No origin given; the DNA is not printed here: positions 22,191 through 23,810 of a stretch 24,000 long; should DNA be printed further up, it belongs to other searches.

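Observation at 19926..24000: Candidate module B: WYL-2, a Cys-rich small ORF, a RecB-like nuclease, a beta-CASP MBL nuclease and an unknown, all translationally coupled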

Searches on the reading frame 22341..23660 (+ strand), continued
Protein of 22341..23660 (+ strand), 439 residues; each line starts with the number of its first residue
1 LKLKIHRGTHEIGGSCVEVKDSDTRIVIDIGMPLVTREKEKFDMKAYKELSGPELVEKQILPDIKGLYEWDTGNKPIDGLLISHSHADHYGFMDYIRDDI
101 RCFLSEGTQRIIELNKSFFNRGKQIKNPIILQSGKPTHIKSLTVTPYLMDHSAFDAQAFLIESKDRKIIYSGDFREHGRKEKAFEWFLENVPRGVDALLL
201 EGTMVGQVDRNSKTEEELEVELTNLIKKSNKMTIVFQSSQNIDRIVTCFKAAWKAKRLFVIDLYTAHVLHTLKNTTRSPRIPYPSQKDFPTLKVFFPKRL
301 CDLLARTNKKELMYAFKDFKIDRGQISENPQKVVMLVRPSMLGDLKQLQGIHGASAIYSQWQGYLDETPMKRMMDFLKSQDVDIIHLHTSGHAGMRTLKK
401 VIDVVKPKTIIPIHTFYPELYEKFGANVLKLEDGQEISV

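Call 57: find_related_loci(query=A4, collection=genome_contigs, flank=8000)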
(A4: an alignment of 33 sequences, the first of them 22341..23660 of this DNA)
Query A4 (439 aa) in genome_contigs; peptide patterns used: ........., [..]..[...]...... (x = any residue, [..] = any of these).
600 stretches matched a pattern (row limit reached: there are more); 350 encode a relative of the query (tblastn E <= 1e-3); the best 80 are kept; 80 distinct loci.
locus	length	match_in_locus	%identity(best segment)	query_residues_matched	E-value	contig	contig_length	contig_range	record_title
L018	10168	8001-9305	53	1-439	2e-159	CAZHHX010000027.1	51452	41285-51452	MAG TPA_asm: uncultured Syntrophorhabdaceae bacterium isolate SRP302447_co2_801 genome assembly, contig: NODE_1904_lengt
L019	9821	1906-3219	48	1-439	4e-141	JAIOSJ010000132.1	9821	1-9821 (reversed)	MAG: Thermoanaerobaculales bacterium isolate SMBSF41 bin_20_k127_569937, whole genome shotgun sequence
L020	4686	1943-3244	46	1-439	7e-135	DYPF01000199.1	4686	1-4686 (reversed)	MAG TPA_asm: Chloroherpeton thalassium isolate SulCav_GS09_5_32_15 SulCav_GS09_5_28050_length_4686_cov_8_190887, whole g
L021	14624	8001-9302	45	1-439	1e-132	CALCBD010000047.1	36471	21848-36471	MAG TPA_asm: uncultured Paludibacter sp. isolate SRR3330157_bin.134_CONCOCT_v1.1_MAG genome assembly, contig: ERZ724089.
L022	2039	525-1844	48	1-439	4e-142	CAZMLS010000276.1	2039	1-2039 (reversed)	MAG TPA_asm: uncultured Atribacterota bacterium isolate binchicken_co47_116 genome assembly, contig: NODE_49222_length_2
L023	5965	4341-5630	45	1-435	3e-130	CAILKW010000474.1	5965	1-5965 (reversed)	MAG: uncultured Bacteroidia bacterium isolate KTt_bin-2223 genome assembly, contig: bin-2223:474/851, whole genome shotg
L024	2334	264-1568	44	1-439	7e-138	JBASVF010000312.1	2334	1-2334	MAG: Desulfomonilia bacterium isolate MFD13470_ilm_asm_bin26 k127_23987, whole genome shotgun sequence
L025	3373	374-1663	46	1-435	5e-134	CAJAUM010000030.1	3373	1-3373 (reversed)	MAG: uncultured Bacteroidales bacterium isolate Loc090907-6m_bin-511 genome assembly, contig: bin-511:030/155, whole gen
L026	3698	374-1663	46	1-435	3e-133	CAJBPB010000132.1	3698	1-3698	MAG: uncultured Bacteroidetes bacterium isolate Loc080925-7m_bin-0311 genome assembly, contig: bin-0311:132/385, whole g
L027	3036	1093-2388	46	1-438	2e-134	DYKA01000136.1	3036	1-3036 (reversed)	MAG TPA_asm: Vermiphilus sp. isolate SulCav_AS07-7_2_40_16 SulCav_AS07_7_26753_length_3036_cov_8_879571, whole genome sh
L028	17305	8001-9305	45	1-439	6e-129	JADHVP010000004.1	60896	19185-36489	MAG: Ignavibacteria bacterium isolate BS750m-G4 BS-750m-C295, whole genome shotgun sequence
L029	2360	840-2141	46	1-439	1e-135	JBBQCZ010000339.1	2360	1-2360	MAG: Bacteroidales bacterium isolate Co_metawrap_1202 Cmw_1202_k141_1480331_length_2360_cov_9.9838, whole genome shotgun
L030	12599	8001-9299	45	1-439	1e-126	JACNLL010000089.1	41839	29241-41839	MAG: Candidatus Desulfaltia bathyphila NIOZ-UU_NODE_900_length_41839_cov_14.5664, whole genome shotgun sequence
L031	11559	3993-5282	44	1-435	2e-126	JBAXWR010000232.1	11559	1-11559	MAG: Mariniphaga sp. isolate ELA718 MAG718_232, whole genome shotgun sequence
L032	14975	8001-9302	45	1-439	2e-127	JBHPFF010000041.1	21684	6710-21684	Candidatus Latescibacterota bacterium isolate SAG AM-311-I19 NODE_41_length_21684_cov_32.282029, whole genome shotgun se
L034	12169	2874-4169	46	1-436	6e-126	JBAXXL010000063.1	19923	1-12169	MAG: bacterium isolate ELA738 MAG738_63, whole genome shotgun sequence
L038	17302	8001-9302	44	1-439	7e-125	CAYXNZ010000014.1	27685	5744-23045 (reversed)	MAG TPA_asm: uncultured Gammaproteobacteria bacterium isolate binchicken_co181_167 genome assembly, contig: NODE_2388_le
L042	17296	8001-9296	44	1-439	3e-122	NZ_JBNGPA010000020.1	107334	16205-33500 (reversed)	Carboxylicivirga sp. RSCT41 c_000000000020, whole genome shotgun sequence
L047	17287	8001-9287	45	1-435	1e-119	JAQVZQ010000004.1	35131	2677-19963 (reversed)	MAG: Dysgonamonadaceae bacterium isolate STF2_177 NODE_2543_length_35131_cov_2.839704_Sandtown_F2, whole genome shotgun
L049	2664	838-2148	42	1-439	2e-124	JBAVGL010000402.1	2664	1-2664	MAG: Chitinivibrionales bacterium isolate MFD06947_ilm_asm_bin9 k127_72262, whole genome shotgun sequence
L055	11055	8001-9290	43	1-439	3e-117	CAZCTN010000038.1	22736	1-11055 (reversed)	MAG TPA_asm: uncultured Syntrophomonas sp. isolate SRP241326_co3_285 genome assembly, contig: NODE_3135_length_22736_cov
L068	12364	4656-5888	40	1-416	3e-104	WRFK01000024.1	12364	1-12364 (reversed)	MAG: Spirochaetaceae bacterium isolate Lab288P4bin6 Ga0123354_10014280, whole genome shotgun sequence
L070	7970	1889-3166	42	1-435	8e-104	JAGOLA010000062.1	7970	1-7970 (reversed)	MAG: Candidatus Omnitrophota bacterium isolate Go_SlDig_bin_159 Go_SlDig_28710_length_7970_cov_3.912406, whole genome sh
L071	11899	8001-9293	40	1-439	5e-104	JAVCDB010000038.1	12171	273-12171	MAG: Candidatus Aadella gelida isolate MAG_3300035698_848 Ga0374944_516692, whole genome shotgun sequence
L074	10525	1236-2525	40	1-439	3e-101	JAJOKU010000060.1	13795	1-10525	MAG: candidate division NPL-UPA2 bacterium isolate MAG-914 c_000000000030, whole genome shotgun sequence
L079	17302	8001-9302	39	1-435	6e-99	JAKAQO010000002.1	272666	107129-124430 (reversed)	MAG: bacterium isolate YF2.bin79 NODE_9_length_272666_cov_5.500266, whole genome shotgun sequence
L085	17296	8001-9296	38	1-439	1e-97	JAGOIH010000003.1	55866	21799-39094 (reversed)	MAG: Sedimentibacter sp. isolate Go_SlDig_bin_448 Go_SlDig_1398_length_55866_cov_12.020757, whole genome shotgun sequenc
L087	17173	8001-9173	39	5-439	9e-97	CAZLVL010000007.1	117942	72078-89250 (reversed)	MAG TPA_asm: uncultured Clostridiaceae bacterium isolate binchicken_co173_63 genome assembly, contig: NODE_439_length_11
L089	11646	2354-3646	39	1-439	2e-96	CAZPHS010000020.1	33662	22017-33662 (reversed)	MAG TPA_asm: uncultured Christensenellaceae bacterium isolate binchicken_co173_367 genome assembly, contig: NODE_4410_le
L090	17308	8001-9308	40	1-435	2e-96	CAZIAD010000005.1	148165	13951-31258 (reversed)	MAG TPA_asm: uncultured Brevinematales bacterium isolate SRP304446_co1_74 genome assembly, contig: NODE_32_length_148165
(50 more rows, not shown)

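Call 65: search_protein_families(library=pfam, proteins=[L085:10321-12273:+, L038:236-1711:+, L085:9517-10278:+, L074:3051-6248:+, L034:137-1267:-, L079:9353-12049:+, L038:12040-13320:-, L071:4599-6272:+, L042:10590-11162:+, L070:3192-3665:+], max_evalue=0.001)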
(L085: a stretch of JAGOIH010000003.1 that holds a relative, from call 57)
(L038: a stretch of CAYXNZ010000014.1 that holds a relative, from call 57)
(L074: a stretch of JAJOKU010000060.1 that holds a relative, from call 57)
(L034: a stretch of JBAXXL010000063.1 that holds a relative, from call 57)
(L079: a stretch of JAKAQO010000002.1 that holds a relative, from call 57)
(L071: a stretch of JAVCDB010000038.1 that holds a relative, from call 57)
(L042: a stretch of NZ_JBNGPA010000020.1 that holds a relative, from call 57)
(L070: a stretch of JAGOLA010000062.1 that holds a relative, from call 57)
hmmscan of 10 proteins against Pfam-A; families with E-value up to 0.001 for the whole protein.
L085:10321-12273:+ (650 aa): 1 family
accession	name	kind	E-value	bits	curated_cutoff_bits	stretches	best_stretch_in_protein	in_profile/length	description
PF11074.14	DUF2779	-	8.1e-24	84.7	23.3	1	373-521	1-126/126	Domain of unknown function(DUF2779)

L038:236-1711:+ (491 aa): 2 families
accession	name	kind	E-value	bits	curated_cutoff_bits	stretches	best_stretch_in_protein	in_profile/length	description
PF11074.14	DUF2779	-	6.1e-38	130.4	23.3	1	293-418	1-126/126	Domain of unknown function(DUF2779)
PF01930.23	Cas_Cas4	-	7.4e-06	26.6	22.7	0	97-220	56-159/160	Domain of unknown function DUF83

L085:9517-10278:+ (253 aa): 1 family
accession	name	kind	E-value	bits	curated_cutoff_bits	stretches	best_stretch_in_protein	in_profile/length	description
PF03747.19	ADP_ribosyl_GH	-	1.1e-39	137.3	26.2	1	1-228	3-285/287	ADP-ribosylglycohydrolase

L074:3051-6248:+ (1065 aa): 5 families
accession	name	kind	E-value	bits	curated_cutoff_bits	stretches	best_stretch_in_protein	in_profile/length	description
PF07733.18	DNA_pol3_alpha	-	1e-107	360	23.9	1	300-556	2-260/260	Bacterial DNA polymerase III alpha NTPase domain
PF17657.6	DNA_pol3_finger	-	1.6e-62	210.1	22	1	559-723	1-165/166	Bacterial DNA polymerase III alpha subunit finger domain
PF02811.25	PHP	-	1.3e-58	198.4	26.4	1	8-178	1-161/164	PHP domain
PF14579.12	HHH_6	-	6.1e-32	110.1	25.6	1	797-886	1-90/90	Helix-hairpin-helix motif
PF01336.31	tRNA_anti-codon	-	1.2e-11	44.8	27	1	983-1060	1-75/75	OB-fold nucleic acid binding domain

L034:137-1267:- (376 aa): 0 families

L079:9353-12049:+ (898 aa): 12 families
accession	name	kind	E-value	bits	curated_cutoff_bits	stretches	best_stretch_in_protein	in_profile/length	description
PF12796.13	Ank_2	-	7.4e-234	757.6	27.3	17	296-388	1-90/90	Ankyrin repeats (3 copies)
PF00023.36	Ank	-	7.8e-170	541.2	21.1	13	640-672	1-33/33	Ankyrin repeat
PF13637.12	Ank_4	-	7.2e-116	375.9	22.7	13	808-854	1-47/50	Ankyrin repeats (many copies)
PF13857.12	Ank_5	-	7.4e-114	370.7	27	14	627-681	1-56/56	Ankyrin repeats (many copies)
PF13606.12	Ank_3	-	4.8e-101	317.2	22.3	2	640-668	1-29/30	Ankyrin repeat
PF23745.1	ANK_LRRK2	-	9.5e-22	77.7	27.5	0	582-662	38-114/130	LRRK2 ANK repeat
PF24521.3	Ank_KRIT1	-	2.5e-17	63.4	80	1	293-379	19-106/149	KRIT1 ankyrin-repeats domain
PF14492.12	EFG_III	-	4.2e-07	30.4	27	0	642-669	44-71/75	Elongation Factor G, domain III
PF24192.1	DUF7417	-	4.6e-07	29.9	27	0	51-75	24-48/75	Domain of unknown function (DUF7417)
PF06563.17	DUF1125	-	8.7e-07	29.8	28.3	0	374-403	6-35/66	Protein of unknown function (DUF1125)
PF03720.21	UDPG_MGDP_dh_C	-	4.3e-06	27.5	30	0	621-664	20-62/103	UDP-glucose/GDP-mannose dehydrogenase family, UDP binding domain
PF11305.13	DUF3107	-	0.0009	19.9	27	0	656-692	28-65/73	Protein of unknown function (DUF3107)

L038:12040-13320:- (426 aa): 1 family
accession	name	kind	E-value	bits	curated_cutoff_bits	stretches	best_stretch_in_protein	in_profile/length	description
PF01555.25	N6_N4_Mtase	-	4.4e-29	102.4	26.7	1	193-411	3-220/221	DNA methylase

L071:4599-6272:+ (557 aa): 2 families
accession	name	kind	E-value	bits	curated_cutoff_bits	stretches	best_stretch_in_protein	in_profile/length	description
PF17289.8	Terminase_6C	-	1.3e-11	45.1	22.6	1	355-499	2-152/155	Terminase RNaseH-like domain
PF22530.2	Terminase-T7_RNaseH-like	-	2.2e-05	25.1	27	1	379-467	19-108/108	Terminase Bacteriophage T7, Ribonuclease H-like domain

L042:10590-11162:+ (190 aa): 2 families
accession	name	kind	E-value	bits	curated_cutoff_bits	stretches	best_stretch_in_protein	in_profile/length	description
PF00239.26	Resolvase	-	6.1e-39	133.8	23.3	1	3-137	2-144/145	Resolvase, N terminal domain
PF02796.21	HTH_7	-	8e-06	26.3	23.8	1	145-184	5-43/45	Helix-turn-helix domain of resolvase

L070:3192-3665:+ (157 aa): 0 families

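Call 66: find_related_loci(query=A4, collection=viral_contigs, flank=8000)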
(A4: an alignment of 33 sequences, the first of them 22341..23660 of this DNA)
Query A4 (439 aa) in viral_contigs; peptide patterns used: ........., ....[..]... (x = any residue, [..] = any of these).
13 stretches matched a pattern; 8 encode a relative of the query (tblastn E <= 1e-3); 8 distinct loci.
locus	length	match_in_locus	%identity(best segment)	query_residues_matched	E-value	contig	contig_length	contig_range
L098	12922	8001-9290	40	1-439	2e-102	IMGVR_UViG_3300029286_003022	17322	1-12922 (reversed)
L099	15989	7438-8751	38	1-439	1e-99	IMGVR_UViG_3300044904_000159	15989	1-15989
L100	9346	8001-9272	40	1-435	1e-94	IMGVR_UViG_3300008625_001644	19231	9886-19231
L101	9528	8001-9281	40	1-435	5e-102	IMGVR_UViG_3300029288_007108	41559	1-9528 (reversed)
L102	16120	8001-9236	34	1-439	3e-84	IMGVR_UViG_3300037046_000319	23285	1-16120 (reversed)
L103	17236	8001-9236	34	1-439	3e-84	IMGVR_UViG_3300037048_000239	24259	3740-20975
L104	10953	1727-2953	36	1-439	3e-81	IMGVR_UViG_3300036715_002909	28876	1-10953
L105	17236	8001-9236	34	1-439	2e-86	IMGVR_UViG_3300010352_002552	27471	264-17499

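Call 78: search_protein_families(library=pfam, alignment_id=A5, max_evalue=0.00001)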
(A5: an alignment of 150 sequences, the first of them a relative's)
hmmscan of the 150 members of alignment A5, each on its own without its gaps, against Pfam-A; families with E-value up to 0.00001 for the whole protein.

A. member 1, L086:1144-1758:- (204 aa): 8 families
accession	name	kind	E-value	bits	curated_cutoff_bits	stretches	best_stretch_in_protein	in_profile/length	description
PF00515.34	TPR_1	-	9.9e-29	98.4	27.8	1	156-185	5-34/34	Tetratricopeptide repeat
PF07719.23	TPR_2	-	6.5e-23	79.3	27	0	154-185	3-34/34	Tetratricopeptide repeat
PF13181.12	TPR_8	-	3.8e-17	61.3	25.7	0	46-77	2-33/34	Tetratricopeptide repeat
PF13424.12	TPR_12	-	2.3e-13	50.5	30.1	0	81-138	5-65/77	Tetratricopeptide repeat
PF13414.12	TPR_11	-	2.3e-13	50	26.8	0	54-91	3-40/42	TPR repeat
PF13432.12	TPR_16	-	7.9e-09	36.2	32.7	0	16-77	2-63/65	Tetratricopeptide repeat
PF13371.12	TPR_9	-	1.1e-07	32.2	35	0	22-76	6-60/73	Tetratricopeptide repeat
PF13431.12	TPR_17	-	1.3e-06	28.7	24.4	0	34-65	2-33/34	Tetratricopeptide repeat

B. families by the number of members that match (of 150 scanned): 170 families (the first 25 are shown)
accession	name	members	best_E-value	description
PF07719.23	TPR_2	6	1e-45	Tetratricopeptide repeat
PF13414.12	TPR_11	5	1.6e-36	TPR repeat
PF13431.12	TPR_17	5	4e-30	Tetratricopeptide repeat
PF13432.12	TPR_16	5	2.9e-18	Tetratricopeptide repeat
PF00515.34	TPR_1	4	1.4e-50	Tetratricopeptide repeat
PF13181.12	TPR_8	4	2.9e-36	Tetratricopeptide repeat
PF13424.12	TPR_12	4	9.8e-19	Tetratricopeptide repeat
PF13371.12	TPR_9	4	1.2e-14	Tetratricopeptide repeat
PF13847.12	Methyltransf_31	4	1.3e-14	Methyltransferase domain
PF13428.12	TPR_14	4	3.2e-13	Tetratricopeptide repeat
PF12796.13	Ank_2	3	7.4e-32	Ankyrin repeats (3 copies)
PF00023.36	Ank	3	3.9e-28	Ankyrin repeat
PF13637.12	Ank_4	3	4.5e-28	Ankyrin repeats (many copies)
PF13606.12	Ank_3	3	5.3e-22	Ankyrin repeat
PF08241.18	Methyltransf_11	3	1.1e-19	Methyltransferase domain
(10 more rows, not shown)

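Call 79: search_protein_families(library=padloc, alignment_id=A5, max_evalue=1e-10)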
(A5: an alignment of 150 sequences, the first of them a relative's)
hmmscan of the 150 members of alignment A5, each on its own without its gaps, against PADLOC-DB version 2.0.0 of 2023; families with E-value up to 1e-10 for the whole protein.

A. member 1, L086:1144-1758:- (204 aa): 0 families

B. families by the number of members that match (of 150 scanned): 143 families (the first 25 are shown)
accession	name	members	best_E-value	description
PDLC01457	WYL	4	1.2e-38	"CAS-I,CAS-II,CAS-III,CAS-IV,CAS-V,CAS-VI; associated_signaling"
PDLC01652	WYL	4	7.9e-34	"CAS-I,CAS-II,CAS-III,CAS-IV,CAS-V,CAS-VI; associated_signaling"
PDLC04134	mad2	4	1.2e-25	mads_2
PDLC04783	PDC-M72A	3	7.2e-27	-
PDLC04972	PDC-S26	2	1.2e-73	-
PDLC04977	PDC-S26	2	7.3e-71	-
PDLC04983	PDC-S26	2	7.7e-46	-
PDLC04971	PDC-S26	2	3.9e-41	-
PDLC04974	PDC-S26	2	4.1e-41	-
PDLC04980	PDC-S26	2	4.7e-41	-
PDLC02981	AriAB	2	1.8e-36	-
PDLC03949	RmrA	2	1.2e-34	-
PDLC03945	RmrA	2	2.6e-30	-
PDLC03371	MTase_II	2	2.7e-29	Type II methyltransferase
PDLC04141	capP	2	1.1e-25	capP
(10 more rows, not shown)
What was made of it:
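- Neighbours hit PADLOC models: WYL, mad2/mad3, PDC-S26, PDC-M72A, AriA/PtuA-like, MTase_II, capP (call 79).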
